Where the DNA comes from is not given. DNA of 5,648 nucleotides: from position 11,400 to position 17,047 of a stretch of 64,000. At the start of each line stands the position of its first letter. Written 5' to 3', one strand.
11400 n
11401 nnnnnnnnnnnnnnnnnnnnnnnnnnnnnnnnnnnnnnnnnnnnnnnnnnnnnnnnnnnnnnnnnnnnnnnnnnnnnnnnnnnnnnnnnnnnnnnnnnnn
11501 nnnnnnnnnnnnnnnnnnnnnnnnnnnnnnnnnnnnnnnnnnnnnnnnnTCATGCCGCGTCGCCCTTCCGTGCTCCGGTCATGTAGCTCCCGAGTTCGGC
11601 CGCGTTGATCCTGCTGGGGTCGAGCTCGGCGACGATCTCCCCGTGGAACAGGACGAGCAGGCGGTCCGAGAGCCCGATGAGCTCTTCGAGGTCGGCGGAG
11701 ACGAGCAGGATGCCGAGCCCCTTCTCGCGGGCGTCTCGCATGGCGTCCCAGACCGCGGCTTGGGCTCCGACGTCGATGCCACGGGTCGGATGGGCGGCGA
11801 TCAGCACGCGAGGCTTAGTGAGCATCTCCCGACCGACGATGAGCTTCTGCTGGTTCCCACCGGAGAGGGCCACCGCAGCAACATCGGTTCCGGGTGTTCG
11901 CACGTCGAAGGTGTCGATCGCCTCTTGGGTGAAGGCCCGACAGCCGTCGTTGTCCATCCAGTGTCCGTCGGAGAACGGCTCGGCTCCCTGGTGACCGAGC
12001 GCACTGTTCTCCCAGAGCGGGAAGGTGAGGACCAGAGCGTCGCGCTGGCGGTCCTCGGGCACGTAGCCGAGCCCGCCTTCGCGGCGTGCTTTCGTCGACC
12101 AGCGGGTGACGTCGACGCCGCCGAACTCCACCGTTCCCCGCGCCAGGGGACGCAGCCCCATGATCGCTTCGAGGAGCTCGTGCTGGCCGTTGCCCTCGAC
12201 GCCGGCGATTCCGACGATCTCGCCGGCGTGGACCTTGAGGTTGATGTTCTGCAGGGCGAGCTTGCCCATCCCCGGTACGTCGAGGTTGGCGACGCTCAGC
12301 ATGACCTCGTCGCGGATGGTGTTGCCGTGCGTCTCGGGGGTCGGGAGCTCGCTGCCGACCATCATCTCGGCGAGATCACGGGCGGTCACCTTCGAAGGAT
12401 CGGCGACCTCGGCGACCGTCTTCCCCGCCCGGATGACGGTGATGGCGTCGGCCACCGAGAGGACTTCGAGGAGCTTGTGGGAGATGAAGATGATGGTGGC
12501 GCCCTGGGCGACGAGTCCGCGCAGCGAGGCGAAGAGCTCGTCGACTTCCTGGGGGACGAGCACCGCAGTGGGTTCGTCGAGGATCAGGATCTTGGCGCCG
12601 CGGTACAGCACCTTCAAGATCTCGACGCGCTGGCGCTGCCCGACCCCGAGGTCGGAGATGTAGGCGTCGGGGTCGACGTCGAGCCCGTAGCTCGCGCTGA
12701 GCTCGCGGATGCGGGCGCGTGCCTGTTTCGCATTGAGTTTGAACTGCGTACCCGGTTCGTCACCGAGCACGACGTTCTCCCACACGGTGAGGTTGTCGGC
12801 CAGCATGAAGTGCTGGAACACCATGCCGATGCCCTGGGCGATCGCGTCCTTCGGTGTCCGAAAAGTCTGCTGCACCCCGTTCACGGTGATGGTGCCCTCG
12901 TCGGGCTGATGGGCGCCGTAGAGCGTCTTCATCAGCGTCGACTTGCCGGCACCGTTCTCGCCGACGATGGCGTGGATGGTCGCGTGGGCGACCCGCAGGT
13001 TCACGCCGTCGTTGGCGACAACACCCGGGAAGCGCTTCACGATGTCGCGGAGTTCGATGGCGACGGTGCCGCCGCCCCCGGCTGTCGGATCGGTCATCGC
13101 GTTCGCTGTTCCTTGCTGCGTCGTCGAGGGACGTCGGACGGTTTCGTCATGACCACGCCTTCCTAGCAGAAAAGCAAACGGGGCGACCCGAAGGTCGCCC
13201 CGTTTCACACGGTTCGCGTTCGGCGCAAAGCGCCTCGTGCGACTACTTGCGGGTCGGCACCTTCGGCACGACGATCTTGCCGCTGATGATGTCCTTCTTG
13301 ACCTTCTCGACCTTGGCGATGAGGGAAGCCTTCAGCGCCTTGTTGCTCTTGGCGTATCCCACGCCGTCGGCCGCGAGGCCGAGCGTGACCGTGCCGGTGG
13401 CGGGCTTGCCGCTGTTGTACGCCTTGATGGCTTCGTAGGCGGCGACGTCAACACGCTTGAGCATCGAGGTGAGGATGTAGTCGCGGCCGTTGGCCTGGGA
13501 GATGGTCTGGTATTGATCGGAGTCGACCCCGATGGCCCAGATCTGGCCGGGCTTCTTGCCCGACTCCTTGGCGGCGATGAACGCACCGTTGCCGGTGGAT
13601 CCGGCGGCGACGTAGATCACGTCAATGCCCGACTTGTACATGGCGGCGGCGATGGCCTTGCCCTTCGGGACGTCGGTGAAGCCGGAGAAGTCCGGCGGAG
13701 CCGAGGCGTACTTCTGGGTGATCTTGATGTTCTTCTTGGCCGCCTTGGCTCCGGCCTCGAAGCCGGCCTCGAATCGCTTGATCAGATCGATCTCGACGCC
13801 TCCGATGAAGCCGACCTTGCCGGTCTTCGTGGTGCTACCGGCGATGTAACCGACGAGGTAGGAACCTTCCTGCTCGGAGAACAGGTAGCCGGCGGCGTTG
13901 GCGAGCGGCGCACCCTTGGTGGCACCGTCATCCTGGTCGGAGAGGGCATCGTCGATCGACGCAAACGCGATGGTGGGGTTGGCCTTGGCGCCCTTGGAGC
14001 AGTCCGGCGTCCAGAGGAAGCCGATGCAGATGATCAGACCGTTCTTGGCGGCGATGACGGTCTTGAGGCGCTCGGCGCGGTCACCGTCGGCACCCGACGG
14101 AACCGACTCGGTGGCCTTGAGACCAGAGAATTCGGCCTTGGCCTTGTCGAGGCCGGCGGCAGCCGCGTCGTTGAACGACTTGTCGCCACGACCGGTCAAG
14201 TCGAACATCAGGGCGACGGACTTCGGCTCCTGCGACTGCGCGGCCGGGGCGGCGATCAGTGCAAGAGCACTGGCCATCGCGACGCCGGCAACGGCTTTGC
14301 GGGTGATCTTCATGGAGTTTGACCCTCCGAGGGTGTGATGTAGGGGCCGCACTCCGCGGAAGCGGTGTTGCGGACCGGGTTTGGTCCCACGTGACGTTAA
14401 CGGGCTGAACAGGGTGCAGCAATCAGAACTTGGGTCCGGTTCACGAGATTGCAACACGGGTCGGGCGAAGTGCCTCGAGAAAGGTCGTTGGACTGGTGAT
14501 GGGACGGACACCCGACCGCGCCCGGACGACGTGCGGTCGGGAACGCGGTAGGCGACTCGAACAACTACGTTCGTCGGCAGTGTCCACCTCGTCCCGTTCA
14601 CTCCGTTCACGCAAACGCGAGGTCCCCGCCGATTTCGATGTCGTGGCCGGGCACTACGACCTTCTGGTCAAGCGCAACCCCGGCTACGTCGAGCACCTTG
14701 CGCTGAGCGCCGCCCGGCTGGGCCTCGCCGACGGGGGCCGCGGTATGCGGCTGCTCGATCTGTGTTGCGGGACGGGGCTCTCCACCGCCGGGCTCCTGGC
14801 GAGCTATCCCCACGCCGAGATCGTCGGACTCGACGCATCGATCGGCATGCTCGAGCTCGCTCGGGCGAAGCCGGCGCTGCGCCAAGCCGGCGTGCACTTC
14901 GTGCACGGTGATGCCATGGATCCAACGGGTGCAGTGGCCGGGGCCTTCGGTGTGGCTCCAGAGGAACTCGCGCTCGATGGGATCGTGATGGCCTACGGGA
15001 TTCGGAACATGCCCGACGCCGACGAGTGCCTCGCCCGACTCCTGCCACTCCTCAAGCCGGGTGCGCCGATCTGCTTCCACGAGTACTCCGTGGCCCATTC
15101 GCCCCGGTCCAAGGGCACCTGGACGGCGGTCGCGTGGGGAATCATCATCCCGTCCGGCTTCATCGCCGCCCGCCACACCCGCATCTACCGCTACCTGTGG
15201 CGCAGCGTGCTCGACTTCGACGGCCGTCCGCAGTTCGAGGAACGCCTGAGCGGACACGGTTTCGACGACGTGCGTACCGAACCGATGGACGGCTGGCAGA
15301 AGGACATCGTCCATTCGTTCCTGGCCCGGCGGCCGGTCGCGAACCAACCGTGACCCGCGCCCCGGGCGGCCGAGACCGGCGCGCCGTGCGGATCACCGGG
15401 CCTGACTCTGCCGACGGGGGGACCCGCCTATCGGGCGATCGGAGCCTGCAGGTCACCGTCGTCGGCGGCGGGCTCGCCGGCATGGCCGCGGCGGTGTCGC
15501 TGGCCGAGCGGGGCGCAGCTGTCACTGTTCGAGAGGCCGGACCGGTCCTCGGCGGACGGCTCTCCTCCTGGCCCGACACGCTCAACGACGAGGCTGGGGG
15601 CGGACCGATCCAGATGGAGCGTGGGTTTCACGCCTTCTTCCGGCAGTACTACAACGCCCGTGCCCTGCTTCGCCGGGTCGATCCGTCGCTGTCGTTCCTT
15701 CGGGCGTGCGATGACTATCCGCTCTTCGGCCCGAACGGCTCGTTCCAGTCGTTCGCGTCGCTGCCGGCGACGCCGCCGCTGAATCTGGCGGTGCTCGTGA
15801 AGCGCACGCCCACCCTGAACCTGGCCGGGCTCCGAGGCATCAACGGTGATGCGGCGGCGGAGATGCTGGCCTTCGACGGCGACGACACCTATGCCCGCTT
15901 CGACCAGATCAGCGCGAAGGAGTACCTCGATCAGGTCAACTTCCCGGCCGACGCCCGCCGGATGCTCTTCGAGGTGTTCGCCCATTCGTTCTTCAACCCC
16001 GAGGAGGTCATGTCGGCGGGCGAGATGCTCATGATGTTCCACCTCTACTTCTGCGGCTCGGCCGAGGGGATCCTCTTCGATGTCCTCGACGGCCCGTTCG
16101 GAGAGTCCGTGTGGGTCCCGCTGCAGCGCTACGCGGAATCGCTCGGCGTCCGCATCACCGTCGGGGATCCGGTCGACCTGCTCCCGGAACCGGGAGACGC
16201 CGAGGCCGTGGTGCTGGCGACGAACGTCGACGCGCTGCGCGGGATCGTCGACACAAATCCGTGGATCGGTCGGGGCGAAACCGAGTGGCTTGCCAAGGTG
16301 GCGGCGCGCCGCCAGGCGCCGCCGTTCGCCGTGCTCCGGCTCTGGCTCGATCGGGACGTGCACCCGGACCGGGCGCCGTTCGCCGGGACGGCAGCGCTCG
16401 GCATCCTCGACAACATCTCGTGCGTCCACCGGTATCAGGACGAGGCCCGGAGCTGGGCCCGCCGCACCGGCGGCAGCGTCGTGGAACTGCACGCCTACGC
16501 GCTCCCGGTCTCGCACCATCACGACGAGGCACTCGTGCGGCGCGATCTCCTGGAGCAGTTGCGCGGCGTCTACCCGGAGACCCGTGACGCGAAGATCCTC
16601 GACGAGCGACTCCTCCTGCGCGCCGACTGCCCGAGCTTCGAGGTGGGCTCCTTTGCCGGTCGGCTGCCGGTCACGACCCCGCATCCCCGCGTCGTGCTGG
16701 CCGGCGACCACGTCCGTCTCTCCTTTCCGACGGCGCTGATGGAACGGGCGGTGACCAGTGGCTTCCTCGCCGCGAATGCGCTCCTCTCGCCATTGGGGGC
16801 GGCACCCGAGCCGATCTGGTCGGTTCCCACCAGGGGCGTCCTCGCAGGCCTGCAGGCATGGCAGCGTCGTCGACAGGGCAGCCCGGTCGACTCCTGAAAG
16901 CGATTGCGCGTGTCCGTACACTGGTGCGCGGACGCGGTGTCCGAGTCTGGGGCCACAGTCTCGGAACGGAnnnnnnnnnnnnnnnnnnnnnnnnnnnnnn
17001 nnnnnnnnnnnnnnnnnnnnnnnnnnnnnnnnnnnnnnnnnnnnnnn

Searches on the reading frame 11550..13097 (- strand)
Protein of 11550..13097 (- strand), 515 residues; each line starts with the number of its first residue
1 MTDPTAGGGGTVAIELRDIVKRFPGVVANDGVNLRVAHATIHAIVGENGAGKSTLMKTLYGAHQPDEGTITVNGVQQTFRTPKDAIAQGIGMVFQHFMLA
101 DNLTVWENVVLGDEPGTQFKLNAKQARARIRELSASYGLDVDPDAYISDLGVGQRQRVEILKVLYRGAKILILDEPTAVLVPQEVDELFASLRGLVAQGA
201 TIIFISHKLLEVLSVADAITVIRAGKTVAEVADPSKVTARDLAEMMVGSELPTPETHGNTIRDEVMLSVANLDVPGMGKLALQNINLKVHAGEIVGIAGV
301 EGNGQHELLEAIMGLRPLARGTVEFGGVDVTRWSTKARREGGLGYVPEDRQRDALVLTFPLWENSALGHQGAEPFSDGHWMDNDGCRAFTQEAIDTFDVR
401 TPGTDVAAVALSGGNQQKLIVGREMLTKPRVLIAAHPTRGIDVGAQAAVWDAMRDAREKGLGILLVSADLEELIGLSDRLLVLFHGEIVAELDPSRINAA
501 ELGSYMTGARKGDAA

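Call 44: search_protein_families(library=pfam, proteins=[window:11550-13097:-], max_evalue=0.00001)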
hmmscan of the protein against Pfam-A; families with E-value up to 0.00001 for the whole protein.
window:11550-13097:- (515 aa): 2 families
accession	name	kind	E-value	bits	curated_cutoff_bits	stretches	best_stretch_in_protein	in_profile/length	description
PF00005.33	ABC_tran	-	7.6e-49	166.3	25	2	31-178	3-137/137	ABC transporter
PF13304.12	AAA_21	-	4.8e-06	27.3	27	0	41-70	1-30/304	AAA domain, putative AbiEii toxin, Type IV TA system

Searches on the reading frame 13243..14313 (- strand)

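Call 44: search_protein_families(library=pfam, proteins=[window:13243-14313:-], max_evalue=0.00001)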
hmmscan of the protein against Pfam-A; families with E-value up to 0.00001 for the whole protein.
window:13243-14313:- (356 aa): 1 family
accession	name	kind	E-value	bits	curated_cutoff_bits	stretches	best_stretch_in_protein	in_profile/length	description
PF02608.20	Bmp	-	3.9e-58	197.3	24.1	1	32-351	2-299/301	ABC transporter substrate-binding protein PnrA-like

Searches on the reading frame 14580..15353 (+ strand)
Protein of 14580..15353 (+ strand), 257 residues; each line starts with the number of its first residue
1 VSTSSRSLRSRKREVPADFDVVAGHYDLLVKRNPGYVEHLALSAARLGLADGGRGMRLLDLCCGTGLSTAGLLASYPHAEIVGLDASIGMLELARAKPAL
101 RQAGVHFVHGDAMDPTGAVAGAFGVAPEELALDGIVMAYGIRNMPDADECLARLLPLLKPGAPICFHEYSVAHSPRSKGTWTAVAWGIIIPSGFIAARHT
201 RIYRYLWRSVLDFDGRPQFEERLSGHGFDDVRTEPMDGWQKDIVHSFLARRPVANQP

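Call 44: search_protein_families(library=pfam, proteins=[window:14580-15353:+], max_evalue=0.00001)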
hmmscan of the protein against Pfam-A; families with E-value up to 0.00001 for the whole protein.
window:14580-15353:+ (257 aa): 6 families
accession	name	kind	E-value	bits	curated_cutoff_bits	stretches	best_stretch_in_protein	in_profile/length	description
PF01209.24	Ubie_methyltran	-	8.9e-19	68.2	20.1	1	39-234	32-219/233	ubiE/COQ5 methyltransferase family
PF13649.12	Methyltransf_25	-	4.8e-12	46.9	27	1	59-161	2-96/97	Methyltransferase domain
PF08242.18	Methyltransf_12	-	8.3e-10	39.7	30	1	59-162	1-96/98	Methyltransferase domain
PF13489.12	Methyltransf_23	-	2.6e-08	34.2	27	1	50-182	17-133/164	Methyltransferase domain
PF13847.12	Methyltransf_31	-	4e-08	33.5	27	1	54-170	3-113/145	Methyltransferase domain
PF08241.18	Methyltransf_11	-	1.1e-07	32.8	21.2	1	59-164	1-93/95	Methyltransferase domain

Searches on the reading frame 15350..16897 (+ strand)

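Call 44: search_protein_families(library=pfam, proteins=[window:15350-16897:+], max_evalue=0.00001)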
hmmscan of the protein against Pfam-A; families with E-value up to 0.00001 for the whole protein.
window:15350-16897:+ (515 aa): 5 families
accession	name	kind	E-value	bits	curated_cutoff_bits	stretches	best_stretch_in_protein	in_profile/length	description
PF01593.30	Amino_oxidase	-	4.2e-25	89.4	19.8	1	42-479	1-443/443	Flavin containing amine oxidoreductase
PF13450.12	NAD_binding_8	-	4.5e-13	49.7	21.9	1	37-109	1-67/68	NAD(P)-binding Rossmann-like domain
PF12831.13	FAD_oxidored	-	1.4e-08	34.9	27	1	35-73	2-40/416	FAD dependent oxidoreductase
PF01266.30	DAO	-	1.9e-06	28.1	27.9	1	35-69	2-36/353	FAD dependent oxidoreductase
PF00890.30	FAD_binding_2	-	9.5e-06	25.5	20.4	0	35-70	2-37/414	FAD binding domain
